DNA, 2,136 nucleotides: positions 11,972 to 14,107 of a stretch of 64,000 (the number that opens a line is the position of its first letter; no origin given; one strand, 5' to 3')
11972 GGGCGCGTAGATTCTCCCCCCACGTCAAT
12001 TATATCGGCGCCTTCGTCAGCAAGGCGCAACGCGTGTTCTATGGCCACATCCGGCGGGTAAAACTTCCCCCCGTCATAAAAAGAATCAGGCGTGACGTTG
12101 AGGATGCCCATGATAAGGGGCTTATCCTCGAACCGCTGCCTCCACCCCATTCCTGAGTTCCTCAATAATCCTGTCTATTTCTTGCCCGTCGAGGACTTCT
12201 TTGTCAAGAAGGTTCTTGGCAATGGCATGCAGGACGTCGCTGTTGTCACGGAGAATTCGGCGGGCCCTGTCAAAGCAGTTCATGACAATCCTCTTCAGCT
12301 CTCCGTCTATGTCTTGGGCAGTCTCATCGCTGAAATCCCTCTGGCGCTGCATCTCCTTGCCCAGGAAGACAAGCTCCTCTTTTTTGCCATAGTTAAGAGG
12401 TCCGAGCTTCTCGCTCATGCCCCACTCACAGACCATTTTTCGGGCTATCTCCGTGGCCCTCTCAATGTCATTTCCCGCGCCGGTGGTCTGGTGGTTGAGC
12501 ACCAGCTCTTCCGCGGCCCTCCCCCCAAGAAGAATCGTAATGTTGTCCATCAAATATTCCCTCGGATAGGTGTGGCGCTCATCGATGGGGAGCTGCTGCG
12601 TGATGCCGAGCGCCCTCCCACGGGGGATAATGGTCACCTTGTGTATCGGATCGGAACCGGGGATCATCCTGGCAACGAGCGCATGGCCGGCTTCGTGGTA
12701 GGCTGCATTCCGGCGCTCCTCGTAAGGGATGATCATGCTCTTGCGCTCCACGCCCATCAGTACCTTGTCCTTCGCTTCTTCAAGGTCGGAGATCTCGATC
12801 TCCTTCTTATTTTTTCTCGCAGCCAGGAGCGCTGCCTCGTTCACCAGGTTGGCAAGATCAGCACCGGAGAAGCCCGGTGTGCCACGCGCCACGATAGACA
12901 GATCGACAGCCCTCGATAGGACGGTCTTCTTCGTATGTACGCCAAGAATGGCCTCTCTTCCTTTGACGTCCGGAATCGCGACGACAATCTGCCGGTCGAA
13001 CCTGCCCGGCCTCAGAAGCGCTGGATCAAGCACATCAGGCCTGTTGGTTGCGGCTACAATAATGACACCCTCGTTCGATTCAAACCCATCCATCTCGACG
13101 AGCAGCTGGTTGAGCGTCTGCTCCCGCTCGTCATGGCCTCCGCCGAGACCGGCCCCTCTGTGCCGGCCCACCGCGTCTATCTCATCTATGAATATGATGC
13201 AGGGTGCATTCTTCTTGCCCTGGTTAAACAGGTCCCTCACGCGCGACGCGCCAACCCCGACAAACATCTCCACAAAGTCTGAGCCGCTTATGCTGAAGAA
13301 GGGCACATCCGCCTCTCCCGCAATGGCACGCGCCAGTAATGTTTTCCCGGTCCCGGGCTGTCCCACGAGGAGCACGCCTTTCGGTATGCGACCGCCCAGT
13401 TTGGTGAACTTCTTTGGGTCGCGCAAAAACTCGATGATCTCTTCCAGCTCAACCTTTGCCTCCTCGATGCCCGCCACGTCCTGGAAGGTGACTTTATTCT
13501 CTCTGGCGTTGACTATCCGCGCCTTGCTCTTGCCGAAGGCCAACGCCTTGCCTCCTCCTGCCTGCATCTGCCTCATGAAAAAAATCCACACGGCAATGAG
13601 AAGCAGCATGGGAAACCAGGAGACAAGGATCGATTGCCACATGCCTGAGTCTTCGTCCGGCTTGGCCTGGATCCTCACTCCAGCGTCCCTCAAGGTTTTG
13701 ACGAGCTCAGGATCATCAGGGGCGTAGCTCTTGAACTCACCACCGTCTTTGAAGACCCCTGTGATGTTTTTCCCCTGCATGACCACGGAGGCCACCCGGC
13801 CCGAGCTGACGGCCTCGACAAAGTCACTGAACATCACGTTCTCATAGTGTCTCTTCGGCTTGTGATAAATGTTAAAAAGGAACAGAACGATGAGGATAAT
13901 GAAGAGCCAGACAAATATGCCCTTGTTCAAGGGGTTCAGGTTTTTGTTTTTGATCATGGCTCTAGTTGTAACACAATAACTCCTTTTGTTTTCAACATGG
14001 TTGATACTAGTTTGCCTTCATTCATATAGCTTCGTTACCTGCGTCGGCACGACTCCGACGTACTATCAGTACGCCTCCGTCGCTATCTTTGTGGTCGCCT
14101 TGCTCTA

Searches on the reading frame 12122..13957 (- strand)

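Call 33: search_protein_families(library=pfam, proteins=[window:12122-13957:-], max_evalue=0.00001)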
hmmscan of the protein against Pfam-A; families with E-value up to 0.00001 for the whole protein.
window:12122-13957:- (611 aa): 6 families
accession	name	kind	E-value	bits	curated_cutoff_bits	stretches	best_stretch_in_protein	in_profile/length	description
PF01434.24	Peptidase_M41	-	5.1e-71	238.9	29.9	1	409-597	2-191/191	Peptidase family M41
PF00004.35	AAA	-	2.1e-46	158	21.2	1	195-326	1-129/131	ATPase family associated with various cellular activities (AAA)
PF06480.20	FtsH_ext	-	3.1e-15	56.7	25.5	1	14-100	1-102/103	FtsH Extracellular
PF17862.7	AAA_lid_3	-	1.5e-14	53.6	27.2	1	351-394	2-45/45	AAA+ lid domain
PF07728.20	AAA_5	-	7.5e-06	26.4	22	0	194-316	1-137/139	AAA domain (dynein-related subfamily)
PF06068.19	TIP49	-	9.3e-06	25.5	23.8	0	185-228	46-88/347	TIP49 P-loop domain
